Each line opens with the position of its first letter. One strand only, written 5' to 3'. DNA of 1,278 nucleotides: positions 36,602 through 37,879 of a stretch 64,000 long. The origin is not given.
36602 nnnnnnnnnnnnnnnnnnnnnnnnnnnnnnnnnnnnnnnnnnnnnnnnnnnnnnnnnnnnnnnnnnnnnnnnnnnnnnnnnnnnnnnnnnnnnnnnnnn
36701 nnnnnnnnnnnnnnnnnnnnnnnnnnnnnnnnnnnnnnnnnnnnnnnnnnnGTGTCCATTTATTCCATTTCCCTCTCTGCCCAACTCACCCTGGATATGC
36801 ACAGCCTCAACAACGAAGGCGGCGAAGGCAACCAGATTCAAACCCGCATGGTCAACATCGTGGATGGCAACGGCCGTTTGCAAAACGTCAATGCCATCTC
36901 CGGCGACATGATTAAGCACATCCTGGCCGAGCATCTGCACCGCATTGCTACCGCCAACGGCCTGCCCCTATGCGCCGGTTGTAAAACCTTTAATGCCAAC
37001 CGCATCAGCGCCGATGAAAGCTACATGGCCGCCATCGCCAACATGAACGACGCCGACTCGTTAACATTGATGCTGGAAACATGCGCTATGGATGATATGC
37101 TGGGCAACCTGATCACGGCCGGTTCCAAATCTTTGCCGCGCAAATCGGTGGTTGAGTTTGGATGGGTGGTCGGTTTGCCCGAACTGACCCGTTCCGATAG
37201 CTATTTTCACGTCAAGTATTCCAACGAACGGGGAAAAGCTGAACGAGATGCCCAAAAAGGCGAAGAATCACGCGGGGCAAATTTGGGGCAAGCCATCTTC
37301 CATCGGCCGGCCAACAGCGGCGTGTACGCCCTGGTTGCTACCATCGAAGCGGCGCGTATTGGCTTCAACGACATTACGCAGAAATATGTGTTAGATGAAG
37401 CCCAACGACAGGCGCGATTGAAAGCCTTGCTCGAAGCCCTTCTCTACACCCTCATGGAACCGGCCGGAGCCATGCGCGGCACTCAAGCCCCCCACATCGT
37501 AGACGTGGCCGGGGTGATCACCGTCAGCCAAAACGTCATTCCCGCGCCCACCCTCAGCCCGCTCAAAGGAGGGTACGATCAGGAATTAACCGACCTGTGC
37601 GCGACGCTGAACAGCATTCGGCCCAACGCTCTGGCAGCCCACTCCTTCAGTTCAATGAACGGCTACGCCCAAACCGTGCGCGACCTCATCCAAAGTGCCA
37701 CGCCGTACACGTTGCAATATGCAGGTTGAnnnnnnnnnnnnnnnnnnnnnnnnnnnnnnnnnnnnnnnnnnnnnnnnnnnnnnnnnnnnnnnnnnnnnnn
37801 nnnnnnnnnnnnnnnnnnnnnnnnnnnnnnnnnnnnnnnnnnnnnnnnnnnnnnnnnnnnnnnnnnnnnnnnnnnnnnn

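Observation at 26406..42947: Type I CRISPR-Cas locus of mixed character, studded with three toxin-antitoxin modules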

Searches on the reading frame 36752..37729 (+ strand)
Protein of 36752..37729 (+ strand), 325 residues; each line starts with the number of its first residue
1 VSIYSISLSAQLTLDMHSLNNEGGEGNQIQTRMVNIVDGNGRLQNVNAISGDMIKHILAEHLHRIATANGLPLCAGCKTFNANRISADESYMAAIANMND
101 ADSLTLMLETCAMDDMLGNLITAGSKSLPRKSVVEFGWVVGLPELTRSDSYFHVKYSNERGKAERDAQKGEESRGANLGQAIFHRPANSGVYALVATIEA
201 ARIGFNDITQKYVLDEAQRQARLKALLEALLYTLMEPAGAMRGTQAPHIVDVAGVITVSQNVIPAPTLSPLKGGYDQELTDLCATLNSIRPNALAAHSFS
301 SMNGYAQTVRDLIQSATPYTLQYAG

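Call 6: search_protein_families(library=ncbifam, proteins=[window:36752-37729:+], max_evalue=0.01)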
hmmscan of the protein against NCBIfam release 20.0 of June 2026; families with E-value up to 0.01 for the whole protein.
window:36752-37729:+ (325 aa): 3 families
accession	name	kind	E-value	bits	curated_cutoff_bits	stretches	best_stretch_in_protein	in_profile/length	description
TIGR02583.1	DevR_archaea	exception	8.6e-33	113.8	212.6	1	6-280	2-276/284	type I-A CRISPR-associated protein Cas7/Csa2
TIGR01875.1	cas_MJ0381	subfamily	5.1e-29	101.1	67.3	1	8-261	3-238/240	DevR family CRISPR-associated autoregulator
TIGR02585.1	cas_Cst2_DevR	exception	0.0019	17.3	72.75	1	106-230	74-210/321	type I-B CRISPR-associated protein Cas7/Cst2/DevR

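Call 7: search_protein_families(library=pfam, proteins=[window:36752-37729:+], max_evalue=0.01)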
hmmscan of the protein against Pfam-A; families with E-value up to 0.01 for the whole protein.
window:36752-37729:+ (325 aa): 1 family
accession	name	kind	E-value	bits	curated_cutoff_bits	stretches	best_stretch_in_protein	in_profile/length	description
PF01905.21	DevR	-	3.3e-70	236.7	23.8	1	9-275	2-265/270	CRISPR-associated negative auto-regulator DevR/Csa2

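Call 8: search_protein_families(library=padloc, proteins=[window:36752-37729:+], max_evalue=0.01)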
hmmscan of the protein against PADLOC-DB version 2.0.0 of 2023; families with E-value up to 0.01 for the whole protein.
window:36752-37729:+ (325 aa): 8 families
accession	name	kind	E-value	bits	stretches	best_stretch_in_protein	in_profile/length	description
PDLC01610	Cas7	-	2.5e-61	205.1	1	9-277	2-238/241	CAS-I; effector_G7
PDLC01298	Cas7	-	3.1e-34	116.6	1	10-267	2-246/262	CAS-I; effector_G7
PDLC00957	Cas7a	-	2.3e-33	113.8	1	6-280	2-276/284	"CRISPR-associated protein Cas7/Csa2, subtype I-A/APERN"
PDLC01455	Cas7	-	9.4e-30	102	1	5-280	3-228/268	CAS-I; effector_G7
PDLC00960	Cas7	-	1.3e-29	101.1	1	8-261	3-238/240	CRISPR-associated autoregulator DevR family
PDLC01263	Cas7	-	1.2e-25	88.5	1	13-260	2-203/205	CAS-I; effector_G7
PDLC01300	Cas7b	-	5.3e-09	33.9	1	114-250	77-196/266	CAS-I-B; effector_G7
PDLC00961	Cas7b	-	0.00052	17.3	1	106-230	74-210/321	"CRISPR-associated protein Cas7/Cst2/DevR, subtype I-B/TNEAP"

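Call 23: search_solved_structures(query=window:36752-37729:+, max_evalue=0.01)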
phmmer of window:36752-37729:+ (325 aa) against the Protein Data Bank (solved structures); distinct sequences matched with E-value up to 0.01: 4.
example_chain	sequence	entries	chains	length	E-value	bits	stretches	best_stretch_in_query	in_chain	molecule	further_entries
7r21_I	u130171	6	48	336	2.1e-05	27.4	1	6-265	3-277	Cas7a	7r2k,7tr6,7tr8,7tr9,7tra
4reg_A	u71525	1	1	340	2.1e-05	27.3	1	6-265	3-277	Uncharacterized protein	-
3ps0_A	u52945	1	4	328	0.00011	25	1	5-161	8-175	CRISPR-Associated protein, CSA2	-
9cp1_F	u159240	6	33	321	0.00018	24.3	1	6-161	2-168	CRISPR-associated aCascade subunit Cas7/Csa2 2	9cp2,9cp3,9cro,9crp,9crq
